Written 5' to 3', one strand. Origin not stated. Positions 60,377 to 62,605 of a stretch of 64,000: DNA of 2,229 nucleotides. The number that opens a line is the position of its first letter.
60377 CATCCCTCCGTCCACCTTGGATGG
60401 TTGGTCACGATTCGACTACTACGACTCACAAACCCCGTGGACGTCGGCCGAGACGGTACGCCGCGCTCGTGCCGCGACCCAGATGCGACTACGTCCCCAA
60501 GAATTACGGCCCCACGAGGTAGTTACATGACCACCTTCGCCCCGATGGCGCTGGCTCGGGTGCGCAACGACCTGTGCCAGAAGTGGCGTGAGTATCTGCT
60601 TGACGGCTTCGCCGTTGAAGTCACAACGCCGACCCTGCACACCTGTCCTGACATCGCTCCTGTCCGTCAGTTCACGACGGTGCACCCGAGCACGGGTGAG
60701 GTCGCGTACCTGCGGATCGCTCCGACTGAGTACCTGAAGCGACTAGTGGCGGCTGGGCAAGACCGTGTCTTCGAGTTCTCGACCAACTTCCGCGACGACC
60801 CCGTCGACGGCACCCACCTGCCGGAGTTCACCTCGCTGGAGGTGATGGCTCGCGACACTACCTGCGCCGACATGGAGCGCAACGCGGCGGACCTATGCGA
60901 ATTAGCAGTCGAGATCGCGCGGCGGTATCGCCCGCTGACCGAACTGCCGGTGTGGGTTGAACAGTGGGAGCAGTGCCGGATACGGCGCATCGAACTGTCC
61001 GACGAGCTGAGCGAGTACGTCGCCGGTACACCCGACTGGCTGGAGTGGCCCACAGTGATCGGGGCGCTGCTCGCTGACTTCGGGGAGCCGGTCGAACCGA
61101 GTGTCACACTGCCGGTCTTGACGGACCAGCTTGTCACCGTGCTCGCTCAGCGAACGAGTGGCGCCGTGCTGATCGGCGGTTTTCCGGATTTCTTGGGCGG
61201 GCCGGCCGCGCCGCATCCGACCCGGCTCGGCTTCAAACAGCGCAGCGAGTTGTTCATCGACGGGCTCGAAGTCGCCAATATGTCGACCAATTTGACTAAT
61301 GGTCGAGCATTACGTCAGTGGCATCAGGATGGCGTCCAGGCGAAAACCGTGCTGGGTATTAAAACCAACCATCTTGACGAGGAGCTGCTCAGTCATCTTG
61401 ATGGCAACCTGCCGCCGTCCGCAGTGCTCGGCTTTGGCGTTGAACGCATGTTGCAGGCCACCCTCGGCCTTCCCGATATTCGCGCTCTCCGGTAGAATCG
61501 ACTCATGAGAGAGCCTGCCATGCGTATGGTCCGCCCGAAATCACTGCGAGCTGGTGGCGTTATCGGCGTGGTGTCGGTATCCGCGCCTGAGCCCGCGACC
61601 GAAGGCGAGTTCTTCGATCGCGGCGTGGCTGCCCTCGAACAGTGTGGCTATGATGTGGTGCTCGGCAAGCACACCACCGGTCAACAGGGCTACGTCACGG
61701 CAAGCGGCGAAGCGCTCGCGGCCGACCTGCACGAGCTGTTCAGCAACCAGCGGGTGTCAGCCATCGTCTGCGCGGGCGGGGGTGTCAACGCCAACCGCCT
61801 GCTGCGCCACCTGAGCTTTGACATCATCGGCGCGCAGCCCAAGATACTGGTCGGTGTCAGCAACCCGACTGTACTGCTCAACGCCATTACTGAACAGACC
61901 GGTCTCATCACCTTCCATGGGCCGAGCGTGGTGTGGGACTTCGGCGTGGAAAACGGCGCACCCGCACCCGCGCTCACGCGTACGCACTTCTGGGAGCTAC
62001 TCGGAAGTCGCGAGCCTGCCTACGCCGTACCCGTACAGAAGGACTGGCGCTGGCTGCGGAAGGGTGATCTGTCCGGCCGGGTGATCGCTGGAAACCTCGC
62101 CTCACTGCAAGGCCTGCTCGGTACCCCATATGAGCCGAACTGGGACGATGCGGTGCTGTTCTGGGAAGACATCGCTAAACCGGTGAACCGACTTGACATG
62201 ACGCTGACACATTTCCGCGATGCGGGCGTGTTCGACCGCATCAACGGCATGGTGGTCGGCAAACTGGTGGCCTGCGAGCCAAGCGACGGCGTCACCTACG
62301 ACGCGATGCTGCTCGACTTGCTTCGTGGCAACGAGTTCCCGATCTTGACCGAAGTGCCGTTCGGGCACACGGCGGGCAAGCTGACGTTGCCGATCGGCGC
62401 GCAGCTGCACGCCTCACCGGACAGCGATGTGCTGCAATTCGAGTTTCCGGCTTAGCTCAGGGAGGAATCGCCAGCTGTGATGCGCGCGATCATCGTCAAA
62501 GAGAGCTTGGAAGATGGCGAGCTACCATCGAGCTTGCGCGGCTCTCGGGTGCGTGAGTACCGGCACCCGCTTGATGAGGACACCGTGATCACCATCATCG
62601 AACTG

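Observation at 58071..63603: Compact operon: MoaA-like rSAM, B12-rSAM, EpmA-like aaRS core, MccF-like peptidase, unknown protein, SDR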

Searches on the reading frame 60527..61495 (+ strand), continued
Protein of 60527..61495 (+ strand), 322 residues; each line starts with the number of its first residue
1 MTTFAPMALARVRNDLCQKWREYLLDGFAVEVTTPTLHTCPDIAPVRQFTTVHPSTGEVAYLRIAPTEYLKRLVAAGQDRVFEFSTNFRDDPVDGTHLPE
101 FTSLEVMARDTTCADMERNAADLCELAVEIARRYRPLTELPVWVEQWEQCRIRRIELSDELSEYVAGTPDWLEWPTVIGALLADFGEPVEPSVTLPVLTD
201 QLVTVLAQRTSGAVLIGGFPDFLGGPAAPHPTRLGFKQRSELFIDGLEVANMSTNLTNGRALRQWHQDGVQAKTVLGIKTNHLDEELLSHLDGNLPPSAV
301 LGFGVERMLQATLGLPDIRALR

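Call 100: search_protein_families(library=pfam, proteins=[L104:4411-6807:+, L104:7739-8692:+, L103:14558-15538:+, L103:3724-5394:+, L103:11369-12373:+, L103:16121-18130:+, L103:6826-7203:-, L103:18127-18663:+, L103:1884-2624:+, L104:8685-9776:+], max_evalue=0.001)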
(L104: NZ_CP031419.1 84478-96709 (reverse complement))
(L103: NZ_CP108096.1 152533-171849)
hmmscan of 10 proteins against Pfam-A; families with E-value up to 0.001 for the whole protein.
L104:4411-6807:+ (798 aa): 1 family
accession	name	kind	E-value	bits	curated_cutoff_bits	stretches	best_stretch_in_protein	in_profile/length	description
PF03781.23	FGE-sulfatase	-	1.4e-23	84.3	23.3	1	600-785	29-255/255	Sulfatase-modifying factor enzyme 1-like domain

L104:7739-8692:+ (317 aa): 1 family
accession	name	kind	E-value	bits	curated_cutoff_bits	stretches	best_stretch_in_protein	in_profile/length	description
PF00730.31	HhH-GPD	-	2.1e-12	47.8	26.2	1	131-283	2-106/108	HhH-GPD superfamily base excision DNA repair protein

L103:14558-15538:+ (326 aa): 1 family
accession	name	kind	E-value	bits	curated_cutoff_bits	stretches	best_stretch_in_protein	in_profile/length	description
PF00730.31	HhH-GPD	-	9.7e-06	26.3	26.2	1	136-285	1-107/108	HhH-GPD superfamily base excision DNA repair protein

L103:3724-5394:+ (556 aa): 3 families
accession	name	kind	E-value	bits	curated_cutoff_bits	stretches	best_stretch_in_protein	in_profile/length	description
PF00587.30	tRNA-synt_2b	-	1.2e-22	81.2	29.3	1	105-442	5-175/179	tRNA synthetase class II core domain (G, H, P, S and T)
PF03129.25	HGTP_anticodon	-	6.5e-06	26.7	21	1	463-547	2-87/94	Anticodon binding domain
PF04073.20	tRNA_edit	-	1.1e-05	25.9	25.5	1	262-347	23-107/123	Aminoacyl-tRNA editing domain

L103:11369-12373:+ (334 aa): 2 families
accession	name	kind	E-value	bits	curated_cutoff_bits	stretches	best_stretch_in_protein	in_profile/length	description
PF00152.25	tRNA-synt_2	-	2.6e-27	96.1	25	1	18-332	15-305/308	tRNA synthetases class II (D, K and N)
PF01409.25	tRNA-synt_2d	-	0.00084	19.3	19.8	0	298-321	205-227/246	tRNA synthetases class II core domain (F)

L103:16121-18130:+ (669 aa): 1 family
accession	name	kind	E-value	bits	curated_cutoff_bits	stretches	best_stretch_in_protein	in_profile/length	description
PF00005.33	ABC_tran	-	2.9e-28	99.6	25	1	426-581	1-137/137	ABC transporter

L103:6826-7203:- (125 aa): 2 families
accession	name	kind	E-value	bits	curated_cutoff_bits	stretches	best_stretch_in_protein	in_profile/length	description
PF01230.28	HIT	-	2.7e-15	57.2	21.5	1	22-107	6-92/98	HIT domain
PF11969.13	DcpS_C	-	4e-12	47.1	24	1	21-109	13-101/114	Scavenger mRNA decapping enzyme C-term binding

L103:18127-18663:+ (178 aa): 1 family
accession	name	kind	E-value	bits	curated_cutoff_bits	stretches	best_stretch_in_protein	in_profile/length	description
PF01230.28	HIT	-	5.4e-07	30.6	21.5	1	59-131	21-97/98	HIT domain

L103:1884-2624:+ (246 aa): 1 family
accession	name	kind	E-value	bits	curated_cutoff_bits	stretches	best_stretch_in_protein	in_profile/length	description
PF08889.16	WbqC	-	2.5e-52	178.3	21.3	1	8-222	1-214/218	WbqC-like protein family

L104:8685-9776:+ (363 aa): 4 families
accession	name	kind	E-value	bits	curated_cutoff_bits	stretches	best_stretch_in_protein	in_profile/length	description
PF13692.12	Glyco_trans_1_4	-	4.3e-17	63.1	27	1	196-325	7-139/142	Glycosyl transferases group 1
PF00534.26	Glycos_transf_1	-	2e-16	60.4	26.4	1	187-334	12-164/172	Glycosyl transferases group 1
PF13439.12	Glyco_transf_4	-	1.3e-11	45.2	28.5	1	22-174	3-169/170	Glycosyltransferase Family 4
PF20706.3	GT4-conflict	-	3.9e-09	36.4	26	1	30-339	21-350/385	Family 4 Glycosyltransferase in conflict systems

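Call 103: search_solved_structures(query=L104:4411-6804:+, max_evalue=0.01, show_alignments=0)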
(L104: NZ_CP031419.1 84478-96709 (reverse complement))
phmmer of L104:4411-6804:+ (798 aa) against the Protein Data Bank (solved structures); distinct sequences matched with E-value up to 0.01: 29.
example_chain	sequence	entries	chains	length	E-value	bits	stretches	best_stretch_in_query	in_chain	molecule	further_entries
7spq_A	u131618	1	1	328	3.4e-10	42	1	652-749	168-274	Serine/threonine kinase ToxD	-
6s07_A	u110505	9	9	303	6.5e-10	41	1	652-744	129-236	Formylglycine-generating enzyme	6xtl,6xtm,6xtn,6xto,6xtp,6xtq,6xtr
5nxl_A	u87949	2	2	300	6.8e-10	41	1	652-744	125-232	Non-specific serine/threonine protein kinase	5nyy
6muj_A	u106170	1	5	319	3.4e-09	38.7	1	653-745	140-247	Formylglycine-generating enzyme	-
2aft_X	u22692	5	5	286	3.6e-09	38.6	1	652-747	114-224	Sulfatase modifying factor 1 | Sulfatase-modifying factor 1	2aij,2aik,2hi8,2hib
2afy_X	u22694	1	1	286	3.6e-09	38.6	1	652-747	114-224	Sulfatase modifying factor 1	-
2aii_X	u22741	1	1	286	3.6e-09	38.6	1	652-747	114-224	Sulfatase modifying factor 1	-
1y1e_X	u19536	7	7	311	4e-09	38.4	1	653-747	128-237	C-alpha-formyglycine-generating enzyme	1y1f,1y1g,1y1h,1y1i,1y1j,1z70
1y4j_A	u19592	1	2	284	4.1e-09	38.4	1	653-746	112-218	Sulfatase modifying factor 2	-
8aru_A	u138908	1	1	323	4.3e-09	38.3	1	653-747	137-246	Formylglycine-generating enzyme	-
31dc_A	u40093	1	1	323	4.3e-09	38.3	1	653-747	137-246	Formylglycine-generating enzyme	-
5ssx_A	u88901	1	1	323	4.3e-09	38.3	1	653-747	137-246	Formylglycine-generating enzyme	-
5ssy_A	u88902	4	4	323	4.4e-09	38.3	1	653-747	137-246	Formylglycine-generating enzyme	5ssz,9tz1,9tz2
2q17_A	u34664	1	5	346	7.2e-09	37.6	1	653-745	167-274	formylglycine generating enzyme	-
8u41_A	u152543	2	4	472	3.8e-07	31.9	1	655-746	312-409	Selenoxide synthase OvsA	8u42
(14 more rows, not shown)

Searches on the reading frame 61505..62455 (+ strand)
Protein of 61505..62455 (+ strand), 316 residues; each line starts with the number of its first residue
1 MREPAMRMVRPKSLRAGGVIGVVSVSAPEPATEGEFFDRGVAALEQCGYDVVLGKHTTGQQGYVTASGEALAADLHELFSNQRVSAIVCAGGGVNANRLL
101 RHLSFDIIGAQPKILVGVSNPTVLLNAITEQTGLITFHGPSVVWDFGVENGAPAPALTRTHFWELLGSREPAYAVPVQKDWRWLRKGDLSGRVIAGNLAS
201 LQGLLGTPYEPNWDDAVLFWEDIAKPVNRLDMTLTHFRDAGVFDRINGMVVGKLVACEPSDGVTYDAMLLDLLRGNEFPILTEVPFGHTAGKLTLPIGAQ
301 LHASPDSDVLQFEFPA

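Call 3: search_protein_families(library=pfam, proteins=[window:61505-62455:+], max_evalue=0.01)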
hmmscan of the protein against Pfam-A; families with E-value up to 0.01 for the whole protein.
window:61505-62455:+ (316 aa): 2 families
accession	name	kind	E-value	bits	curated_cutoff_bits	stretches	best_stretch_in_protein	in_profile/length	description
PF02016.21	Peptidase_S66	-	1.4e-30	106.3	25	1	20-139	1-121/121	LD-carboxypeptidase N-terminal domain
PF17676.7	Peptidase_S66C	-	2.2e-28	99.7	23.7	1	190-301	1-118/120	LD-carboxypeptidase C-terminal domain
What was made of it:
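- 61505..62455 (+): S: S66 serine peptidase with the Ser-Glu-His triad, belonging to a cassette-specific clade nearest MccF-like proteins. Pfam Peptidase_S66 and S66C (call 3).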

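Call 5: search_protein_families(library=ncbifam, proteins=[window:61505-62455:+], max_evalue=0.01)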
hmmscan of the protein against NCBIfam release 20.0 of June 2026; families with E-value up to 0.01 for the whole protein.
window:61505-62455:+ (316 aa): 1 family
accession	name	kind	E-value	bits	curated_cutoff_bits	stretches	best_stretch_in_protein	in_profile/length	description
NF008424.0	PRK11253.1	equivalog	1.1e-37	129.7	378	1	33-307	18-293/308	muramoyltetrapeptide carboxypeptidase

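Call 13: search_protein_families(library=padloc, proteins=[window:61505-62455:+], max_evalue=0.01)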
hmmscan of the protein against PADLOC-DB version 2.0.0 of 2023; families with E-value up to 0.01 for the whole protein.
window:61505-62455:+ (316 aa): 0 families

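Call 28: search_solved_structures(query=window:61505-62452:+, max_evalue=0.00001, show_alignments=2)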
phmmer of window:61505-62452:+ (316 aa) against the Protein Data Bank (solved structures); distinct sequences matched with E-value up to 0.00001: 27.
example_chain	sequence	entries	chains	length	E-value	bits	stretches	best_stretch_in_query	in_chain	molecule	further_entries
3sr3_A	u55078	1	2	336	2.3e-41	145.4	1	8-303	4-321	Microcin immunity protein MccF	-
3gjz_A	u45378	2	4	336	2.9e-41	145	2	8-148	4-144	Microcin immunity protein MccF | Microcin C7 self-immunity protein mccF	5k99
3tyx_A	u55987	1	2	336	3.1e-41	145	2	8-148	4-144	Microcin immunity protein MccF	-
3u1b_A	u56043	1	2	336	5.6e-41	144.1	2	8-148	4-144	Microcin immunity protein MccF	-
3t5m_A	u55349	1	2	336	7.7e-41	143.7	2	8-148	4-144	Microcin immunity protein MccF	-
4jvo_A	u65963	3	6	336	1.9e-39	139.1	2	8-148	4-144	Microcin immunity protein MccF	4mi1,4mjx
3tlb_A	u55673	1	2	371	4.3e-37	131.4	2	13-171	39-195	MccF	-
3tla_A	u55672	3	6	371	4.4e-37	131.3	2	13-171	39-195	MccF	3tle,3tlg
3tlz_A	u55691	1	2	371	4.5e-37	131.3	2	13-171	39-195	MccF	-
3tly_A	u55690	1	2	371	1.1e-36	130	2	13-171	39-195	MccF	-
3tlc_A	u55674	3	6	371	1.1e-36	130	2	13-171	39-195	MccF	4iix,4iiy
4e5s_A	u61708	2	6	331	8.6e-32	113.9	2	10-178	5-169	MccFlike protein (BA_5613) | LD-carboxypeptidase family protein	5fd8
5usd_A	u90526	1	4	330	9.5e-32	113.8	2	10-178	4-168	Peptidase S66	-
4h1h_A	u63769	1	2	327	4.1e-28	101.8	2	11-152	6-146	Lmo1638 protein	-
4inj_A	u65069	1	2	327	1.1e-27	100.5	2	11-152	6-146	Lmo1638 protein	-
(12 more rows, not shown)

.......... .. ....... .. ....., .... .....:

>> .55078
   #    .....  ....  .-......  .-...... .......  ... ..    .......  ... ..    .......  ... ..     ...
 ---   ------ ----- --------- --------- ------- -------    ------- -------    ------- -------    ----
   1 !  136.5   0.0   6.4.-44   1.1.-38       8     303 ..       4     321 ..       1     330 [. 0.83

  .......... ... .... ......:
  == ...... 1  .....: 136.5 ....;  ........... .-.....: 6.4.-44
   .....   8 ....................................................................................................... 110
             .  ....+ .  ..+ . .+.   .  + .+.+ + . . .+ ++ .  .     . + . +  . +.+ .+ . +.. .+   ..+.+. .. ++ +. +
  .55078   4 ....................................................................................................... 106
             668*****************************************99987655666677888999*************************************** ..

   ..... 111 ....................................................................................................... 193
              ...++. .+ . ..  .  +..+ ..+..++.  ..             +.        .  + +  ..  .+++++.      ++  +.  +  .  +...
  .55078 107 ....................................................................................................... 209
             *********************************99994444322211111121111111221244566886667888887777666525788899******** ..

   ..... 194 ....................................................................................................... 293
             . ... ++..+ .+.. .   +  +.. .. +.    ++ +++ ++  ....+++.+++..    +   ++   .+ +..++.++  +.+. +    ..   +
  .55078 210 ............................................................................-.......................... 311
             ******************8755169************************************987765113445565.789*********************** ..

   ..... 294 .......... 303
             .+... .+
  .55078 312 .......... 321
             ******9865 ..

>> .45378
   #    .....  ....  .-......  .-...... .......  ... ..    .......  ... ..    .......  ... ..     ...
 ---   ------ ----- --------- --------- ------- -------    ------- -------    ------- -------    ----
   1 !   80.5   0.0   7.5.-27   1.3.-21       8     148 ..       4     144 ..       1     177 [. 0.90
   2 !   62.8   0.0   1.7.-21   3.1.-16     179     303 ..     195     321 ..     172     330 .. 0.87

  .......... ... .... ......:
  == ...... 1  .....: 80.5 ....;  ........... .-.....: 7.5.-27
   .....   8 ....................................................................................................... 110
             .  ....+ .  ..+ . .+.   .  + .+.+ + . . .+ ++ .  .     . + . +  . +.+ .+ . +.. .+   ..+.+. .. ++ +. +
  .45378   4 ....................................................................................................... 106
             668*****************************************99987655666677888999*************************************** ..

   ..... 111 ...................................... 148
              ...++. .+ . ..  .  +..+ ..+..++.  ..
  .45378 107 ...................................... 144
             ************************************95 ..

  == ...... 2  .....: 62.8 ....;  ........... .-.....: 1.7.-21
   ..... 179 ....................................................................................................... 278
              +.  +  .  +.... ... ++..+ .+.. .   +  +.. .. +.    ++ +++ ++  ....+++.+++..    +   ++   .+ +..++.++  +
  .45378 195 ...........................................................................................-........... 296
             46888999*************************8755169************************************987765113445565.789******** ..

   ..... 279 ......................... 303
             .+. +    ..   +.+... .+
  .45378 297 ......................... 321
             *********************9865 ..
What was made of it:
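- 61505..62455 (+): PDB hits: MccF 2e-41 and 4e-37, LdcA 5e-20 and 1.5e-17 (call 28).
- On LdcA (murein tetrapeptide LD-carboxypeptidase): LdcA structures score 5e-20 and 1.5e-17, below MccF (call 28).
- On MccF (microcin C immunity peptidase): 3sr3 2e-41 and 3tla 4e-37 are the best PDB hits (call 28). HMMER placed the gap differently (call 28), so this is a lead rather than proof.
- Closest known: Microcin C system. Same: The cassette has an S66 Ser-His-Glu hydrolase whose nearest solved relatives are MccF proteins (call 28), paired with an enzyme that performs aminoacyl-adenylate chemistry.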
